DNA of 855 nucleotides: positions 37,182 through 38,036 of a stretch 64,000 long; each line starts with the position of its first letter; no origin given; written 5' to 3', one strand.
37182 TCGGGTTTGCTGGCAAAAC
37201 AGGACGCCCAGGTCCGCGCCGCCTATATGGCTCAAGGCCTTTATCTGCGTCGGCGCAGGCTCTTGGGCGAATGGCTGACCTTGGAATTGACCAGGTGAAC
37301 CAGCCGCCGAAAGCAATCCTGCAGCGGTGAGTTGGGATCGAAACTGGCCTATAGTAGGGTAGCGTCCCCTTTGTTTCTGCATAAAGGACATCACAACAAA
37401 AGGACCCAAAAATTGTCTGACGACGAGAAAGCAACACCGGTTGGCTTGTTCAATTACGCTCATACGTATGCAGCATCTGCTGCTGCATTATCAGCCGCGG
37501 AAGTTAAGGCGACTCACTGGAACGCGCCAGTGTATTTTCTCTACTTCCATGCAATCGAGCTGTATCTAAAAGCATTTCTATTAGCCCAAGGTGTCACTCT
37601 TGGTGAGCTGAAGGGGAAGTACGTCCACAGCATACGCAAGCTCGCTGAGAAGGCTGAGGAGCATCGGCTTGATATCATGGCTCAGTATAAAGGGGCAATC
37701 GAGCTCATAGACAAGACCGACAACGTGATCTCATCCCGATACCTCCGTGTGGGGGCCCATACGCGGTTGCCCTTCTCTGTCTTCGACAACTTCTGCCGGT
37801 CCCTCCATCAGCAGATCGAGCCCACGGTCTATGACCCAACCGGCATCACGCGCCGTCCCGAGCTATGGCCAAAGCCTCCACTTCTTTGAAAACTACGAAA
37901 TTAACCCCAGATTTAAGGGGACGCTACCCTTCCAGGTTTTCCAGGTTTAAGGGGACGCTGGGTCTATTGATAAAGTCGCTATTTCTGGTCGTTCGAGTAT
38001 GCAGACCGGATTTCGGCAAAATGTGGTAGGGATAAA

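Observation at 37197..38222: Small low-GC insertion at the 3' end of prmA flanked by a ~105-nt duplication that rebuilds the prmA C-terminus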

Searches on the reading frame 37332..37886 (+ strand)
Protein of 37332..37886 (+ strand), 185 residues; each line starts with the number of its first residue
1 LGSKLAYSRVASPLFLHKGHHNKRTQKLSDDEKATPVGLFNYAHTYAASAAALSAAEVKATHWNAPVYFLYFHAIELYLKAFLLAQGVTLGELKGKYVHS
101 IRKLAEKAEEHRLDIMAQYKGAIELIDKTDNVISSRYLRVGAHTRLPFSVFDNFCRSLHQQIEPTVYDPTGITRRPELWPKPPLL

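Call 7: search_protein_families(library=pfam, proteins=[window:37332-37886:+], max_evalue=1)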
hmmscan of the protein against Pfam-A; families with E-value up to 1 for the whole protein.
window:37332-37886:+ (185 aa): 2 families
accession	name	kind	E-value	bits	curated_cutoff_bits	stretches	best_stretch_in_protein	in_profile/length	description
PF05168.19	HEPN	-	0.0079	16.8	22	1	67-138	27-90/117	HEPN domain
PF20627.2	TBX2-3_RD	-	0.24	12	20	1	11-56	20-62/107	T-box transcription factor 2/3, repressor domain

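Call 8: search_protein_families(library=padloc, proteins=[window:37332-37886:+], max_evalue=1)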
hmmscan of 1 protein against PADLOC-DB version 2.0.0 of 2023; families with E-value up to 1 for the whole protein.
window:37332-37886:+ (185 aa): 1 family
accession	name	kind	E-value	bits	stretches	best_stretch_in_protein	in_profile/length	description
PDLC04947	PDC-S19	-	0.0094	13.3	1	69-129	39-99/355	-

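Call 9: search_protein_families(library=ncbifam, proteins=[window:37332-37886:+], max_evalue=1)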
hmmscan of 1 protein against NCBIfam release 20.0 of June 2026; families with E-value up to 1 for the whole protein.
window:37332-37886:+ (185 aa): 0 families

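Call 10: find_homologous_proteins(query=window:37413-37886:+, max_evalue=0.001)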
Query window:37413-37886:+ (158 aa): 121 proteins with E <= 0.001 among 237 candidates; the best 120 are listed.
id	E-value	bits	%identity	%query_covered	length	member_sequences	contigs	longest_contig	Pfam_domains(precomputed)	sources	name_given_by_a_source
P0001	1.3e-74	267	76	99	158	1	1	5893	-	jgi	jgi:HEPN domain-containing protein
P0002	2.7e-73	263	99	75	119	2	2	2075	-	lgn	-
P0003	1.3e-65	238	69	99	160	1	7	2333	-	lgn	-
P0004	3.9e-54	201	58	99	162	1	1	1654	PF05168.20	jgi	jgi:hypothetical protein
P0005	1.2e-49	186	58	96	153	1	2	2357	-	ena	-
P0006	1.4e-48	182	58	91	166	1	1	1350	-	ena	-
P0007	1.1e-45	173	56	92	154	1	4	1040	-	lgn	-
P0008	2.1e-45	172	55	94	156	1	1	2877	-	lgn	-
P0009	7.0e-45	170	52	96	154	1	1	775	-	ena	-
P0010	7.9e-45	170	53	99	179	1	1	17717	-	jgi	jgi:HEPN domain-containing protein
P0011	1.3e-44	170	54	94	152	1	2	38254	-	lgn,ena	-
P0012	3.5e-44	168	55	92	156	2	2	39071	-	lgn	-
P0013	1.1e-43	167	52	94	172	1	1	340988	-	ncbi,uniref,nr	ncbi:HEPN domain-containing protein [Roseitranquillus sediminis]|uniref:hypothetical protein n=1 Tax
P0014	3.9e-43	165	54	93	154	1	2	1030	-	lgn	-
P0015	4.8e-43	164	54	96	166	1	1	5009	-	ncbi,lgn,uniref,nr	ncbi:hypothetical protein [Shimia thalassica]|uniref:hypothetical protein n=1 Tax=Shimia thalassica 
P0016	3.0e-42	162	54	92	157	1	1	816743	-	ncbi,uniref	ncbi:hypothetical protein [Roseovarius sp. CH_XMU1461]|uniref:hypothetical protein n=1 Tax=Roseovari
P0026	8.0e-41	157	50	94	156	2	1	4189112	-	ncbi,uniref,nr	ncbi:hypothetical protein EI545_15960 [Tabrizicola piscis]|uniref:HEPN domain-containing protein n=1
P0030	3.5e-39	152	52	96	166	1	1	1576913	-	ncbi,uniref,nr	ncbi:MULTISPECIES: HEPN domain-containing protein [Halocynthiibacter]|uniref:HEPN domain-containing 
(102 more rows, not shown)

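Call 12: find_encoding_contigs(protein=P0001, flank=5000, max_places=3)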
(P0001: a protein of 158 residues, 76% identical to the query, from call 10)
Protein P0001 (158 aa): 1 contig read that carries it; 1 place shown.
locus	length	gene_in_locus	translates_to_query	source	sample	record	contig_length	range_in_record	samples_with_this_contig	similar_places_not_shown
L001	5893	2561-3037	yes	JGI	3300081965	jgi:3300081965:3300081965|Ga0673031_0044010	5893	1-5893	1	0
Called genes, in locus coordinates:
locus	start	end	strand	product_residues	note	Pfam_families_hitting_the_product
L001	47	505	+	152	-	PF00581:Rhodanese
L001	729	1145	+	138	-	PF09851:SHOCT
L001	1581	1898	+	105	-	-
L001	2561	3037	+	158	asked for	-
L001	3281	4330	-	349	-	PF00348:polyprenyl_synt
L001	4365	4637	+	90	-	PF09413:DUF2007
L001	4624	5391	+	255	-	PF05175:MTS, PF02475:TRM5-TYW2_MTfase, PF13847:Methyltransf_31 (weak), PF08242:Methyltransf_12 (weak), PF13649:Methyltransf_25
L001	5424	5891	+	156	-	?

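Call 13: find_encoding_contigs(protein=P0002, flank=5000, max_places=3)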
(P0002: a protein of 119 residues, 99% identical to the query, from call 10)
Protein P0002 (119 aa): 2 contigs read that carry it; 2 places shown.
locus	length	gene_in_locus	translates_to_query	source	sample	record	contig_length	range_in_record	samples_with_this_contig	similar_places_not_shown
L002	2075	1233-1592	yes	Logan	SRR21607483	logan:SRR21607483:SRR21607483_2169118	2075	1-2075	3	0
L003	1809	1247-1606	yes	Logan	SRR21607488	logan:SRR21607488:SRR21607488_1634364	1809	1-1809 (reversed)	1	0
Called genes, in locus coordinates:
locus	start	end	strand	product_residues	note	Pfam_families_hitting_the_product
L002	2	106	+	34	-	?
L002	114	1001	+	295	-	PF06325:PrmA, PF05175:MTS, PF13489:Methyltransf_23, PF13847:Methyltransf_31 (weak), PF08241:Methyltransf_11 (weak), PF08242:Methyltransf_12 (weak), PF13649:Methyltransf_25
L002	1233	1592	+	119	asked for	-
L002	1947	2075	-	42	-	?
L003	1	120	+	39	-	?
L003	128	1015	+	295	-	PF06325:PrmA, PF05175:MTS, PF13489:Methyltransf_23, PF13847:Methyltransf_31 (weak), PF08241:Methyltransf_11 (weak), PF08242:Methyltransf_12 (weak), PF13649:Methyltransf_25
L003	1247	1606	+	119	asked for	-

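Call 14: find_encoding_contigs(protein=P0003, flank=5000, max_places=7)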
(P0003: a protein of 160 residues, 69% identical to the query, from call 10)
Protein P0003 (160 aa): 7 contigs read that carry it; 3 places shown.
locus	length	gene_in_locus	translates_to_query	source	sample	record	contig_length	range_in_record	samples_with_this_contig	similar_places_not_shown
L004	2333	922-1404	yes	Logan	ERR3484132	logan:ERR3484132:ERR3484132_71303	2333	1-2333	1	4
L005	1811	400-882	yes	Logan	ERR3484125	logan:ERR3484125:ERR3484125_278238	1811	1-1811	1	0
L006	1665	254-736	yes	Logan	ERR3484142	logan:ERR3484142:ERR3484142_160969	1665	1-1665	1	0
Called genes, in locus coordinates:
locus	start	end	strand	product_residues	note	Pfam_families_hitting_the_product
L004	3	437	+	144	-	?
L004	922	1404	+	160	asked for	-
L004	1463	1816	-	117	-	PF13560:HTH_31 (weak), PF01381:HTH_3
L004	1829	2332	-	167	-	?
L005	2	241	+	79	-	?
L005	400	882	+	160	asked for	-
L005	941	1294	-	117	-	PF13560:HTH_31 (weak), PF01381:HTH_3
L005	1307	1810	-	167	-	?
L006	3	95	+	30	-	?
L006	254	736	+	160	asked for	-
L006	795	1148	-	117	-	PF13560:HTH_31 (weak), PF01381:HTH_3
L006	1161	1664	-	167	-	?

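Call 52: find_encoding_contigs(protein=P0026, flank=6000, max_places=1)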
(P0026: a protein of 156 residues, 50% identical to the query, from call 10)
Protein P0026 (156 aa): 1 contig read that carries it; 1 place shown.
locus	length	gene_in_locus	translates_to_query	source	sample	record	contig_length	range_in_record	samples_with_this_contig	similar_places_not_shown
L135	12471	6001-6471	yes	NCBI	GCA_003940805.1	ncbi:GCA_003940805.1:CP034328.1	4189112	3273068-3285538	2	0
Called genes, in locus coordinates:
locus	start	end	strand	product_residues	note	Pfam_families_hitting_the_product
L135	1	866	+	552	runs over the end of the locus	-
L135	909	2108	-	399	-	PF02661:Fic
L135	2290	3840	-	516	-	-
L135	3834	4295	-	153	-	PF21983:NikA-like, PF05713:MobC (weak)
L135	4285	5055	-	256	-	PF13730:HTH_36 (weak)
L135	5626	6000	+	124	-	PF09643:YopX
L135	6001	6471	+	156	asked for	-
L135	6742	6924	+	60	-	PF05930:Phage_AlpA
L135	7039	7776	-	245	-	PF04555:XhoI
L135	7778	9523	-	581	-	PF07669:Eco57I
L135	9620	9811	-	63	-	-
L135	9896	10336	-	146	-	-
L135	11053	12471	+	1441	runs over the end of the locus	-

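Call 53: find_encoding_contigs(protein=P0030, flank=6000, max_places=1)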
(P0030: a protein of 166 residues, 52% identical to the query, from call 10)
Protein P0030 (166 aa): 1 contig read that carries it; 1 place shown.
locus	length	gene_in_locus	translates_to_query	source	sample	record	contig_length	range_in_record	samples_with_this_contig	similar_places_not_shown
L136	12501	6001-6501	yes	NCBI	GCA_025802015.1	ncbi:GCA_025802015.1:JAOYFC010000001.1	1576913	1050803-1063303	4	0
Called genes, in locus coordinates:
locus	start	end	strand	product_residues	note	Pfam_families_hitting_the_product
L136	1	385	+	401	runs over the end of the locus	PF01052:FliMN_C (weak)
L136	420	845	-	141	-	PF04273:BLH_phosphatase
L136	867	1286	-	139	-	PF20398:DUF6691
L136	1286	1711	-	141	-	PF04143:Sulf_transp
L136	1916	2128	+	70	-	-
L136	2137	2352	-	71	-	-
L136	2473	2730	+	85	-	PF10073:GapR_DNA-bd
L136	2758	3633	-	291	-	-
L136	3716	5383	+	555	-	PF00528:BPD_transp_1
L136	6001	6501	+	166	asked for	-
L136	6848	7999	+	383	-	PF13406:SLT_2, PF01471:PG_binding_1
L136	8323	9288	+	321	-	PF00753:Lactamase_B (faint), PF13483:Lactamase_B_3 (weak), PF12706:Lactamase_B_2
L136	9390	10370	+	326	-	PF16868:NMT1_3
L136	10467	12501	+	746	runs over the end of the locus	PF06808:DctM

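Call 54: find_encoding_contigs(protein=P0016, flank=6000, max_places=1)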
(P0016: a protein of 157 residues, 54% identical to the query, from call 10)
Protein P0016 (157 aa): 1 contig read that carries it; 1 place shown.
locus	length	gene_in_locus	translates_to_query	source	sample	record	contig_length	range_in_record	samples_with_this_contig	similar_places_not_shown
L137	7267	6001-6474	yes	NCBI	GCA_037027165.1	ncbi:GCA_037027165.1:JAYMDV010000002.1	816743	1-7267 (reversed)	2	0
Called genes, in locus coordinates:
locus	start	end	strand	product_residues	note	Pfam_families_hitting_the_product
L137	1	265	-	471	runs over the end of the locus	PF00890:FAD_binding_2 (weak), PF03486:HI0933_like (weak), PF07992:Pyr_redox_2, PF12831:FAD_oxidored, PF13450:NAD_binding_8, PF13738:Pyr_redox_3 (faint), PF17806:SO_alpha_A3 (weak)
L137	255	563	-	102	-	PF13510:Fer2_4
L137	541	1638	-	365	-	PF01266:DAO, PF01593:Amino_oxidase (weak)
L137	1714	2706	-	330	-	PF03480:DctP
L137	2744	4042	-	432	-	PF06808:DctM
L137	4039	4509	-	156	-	PF04290:DctQ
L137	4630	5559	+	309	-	PF00126:HTH_1, PF03466:LysR_substrate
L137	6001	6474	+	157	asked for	-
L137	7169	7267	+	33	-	?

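Call 58: find_related_loci(query=A4, collection=viral_contigs, flank=8000)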
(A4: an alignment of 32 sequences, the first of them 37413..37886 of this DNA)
Query A4 (158 aa) in viral_contigs; peptide patterns used: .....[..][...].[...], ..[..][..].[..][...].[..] (x = any residue, [..] = any of these).
53 stretches matched a pattern; 2 encode a relative of the query (tblastn E <= 1e-3); 2 distinct loci.
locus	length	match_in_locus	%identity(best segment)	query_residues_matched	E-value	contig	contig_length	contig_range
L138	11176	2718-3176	35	1-155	4e-23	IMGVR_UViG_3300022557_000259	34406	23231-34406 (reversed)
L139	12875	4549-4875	37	5-114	3e-20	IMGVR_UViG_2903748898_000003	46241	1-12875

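Call 62: find_related_loci(query=A4, collection=metagenome_contigs, flank=6000)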
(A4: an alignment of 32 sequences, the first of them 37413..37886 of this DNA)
Query A4 (158 aa) in metagenome_contigs; peptide patterns used: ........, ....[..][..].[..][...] (x = any residue, [..] = any of these).
557 stretches matched a pattern; 242 encode a relative of the query (tblastn E <= 1e-3); the best 80 are kept; 80 distinct loci.
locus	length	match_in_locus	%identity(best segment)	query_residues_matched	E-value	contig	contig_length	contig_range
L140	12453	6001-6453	48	1-151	2e-45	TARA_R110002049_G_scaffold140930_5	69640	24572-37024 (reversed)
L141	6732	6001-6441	45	1-149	5e-37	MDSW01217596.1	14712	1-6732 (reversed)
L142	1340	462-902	45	1-149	4e-36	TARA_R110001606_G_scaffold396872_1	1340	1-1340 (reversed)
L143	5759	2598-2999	45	2-135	2e-34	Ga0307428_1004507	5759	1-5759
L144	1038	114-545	44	9-151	3e-35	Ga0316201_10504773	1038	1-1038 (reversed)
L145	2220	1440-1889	46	1-151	1e-32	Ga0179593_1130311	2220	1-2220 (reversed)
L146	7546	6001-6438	43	1-148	6e-32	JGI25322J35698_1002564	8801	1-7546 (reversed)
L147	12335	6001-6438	43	1-148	6e-32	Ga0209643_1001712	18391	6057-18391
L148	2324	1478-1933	37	1-153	1e-31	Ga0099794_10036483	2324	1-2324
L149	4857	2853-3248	45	5-135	2e-31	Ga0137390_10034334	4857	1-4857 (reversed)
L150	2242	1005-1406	43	2-135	1e-30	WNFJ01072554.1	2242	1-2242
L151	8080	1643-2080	42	1-148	6e-31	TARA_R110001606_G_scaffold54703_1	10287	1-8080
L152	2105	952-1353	43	3-135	8e-30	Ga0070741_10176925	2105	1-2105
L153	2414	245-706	41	1-154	1e-29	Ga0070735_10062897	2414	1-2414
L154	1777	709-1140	40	3-148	2e-29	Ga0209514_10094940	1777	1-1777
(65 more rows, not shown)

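Call 75: predict_structure(alignment_id=A4)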
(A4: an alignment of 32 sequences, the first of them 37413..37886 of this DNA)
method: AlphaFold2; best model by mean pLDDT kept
length: 158 residues; sequences in the alignment: 32
mean_pLDDT: 88.0   pTM: 0.86
mean pLDDT of the five models: 88.0, 87.2, 86.8, 86.3, 85.8
residues with pLDDT >= 90: 101; 70-90: 37; 50-70: 18; < 50: 2
segments of 3 or more residues with pLDDT < 50: none
pLDDT, mean of each block of 10 residues (from residue 1): 68 97 91 84 94 97 90 92 96 90 62 75 96 98 94 80
secondary structure, 60 per line:
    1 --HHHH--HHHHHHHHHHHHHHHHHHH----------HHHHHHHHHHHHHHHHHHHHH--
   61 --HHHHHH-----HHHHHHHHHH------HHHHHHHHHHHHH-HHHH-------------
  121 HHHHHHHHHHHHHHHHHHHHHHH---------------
elements in order: H3-6 H9-27 H38-58 H63-68 H74-83 H90-102 H104-107 H121-143
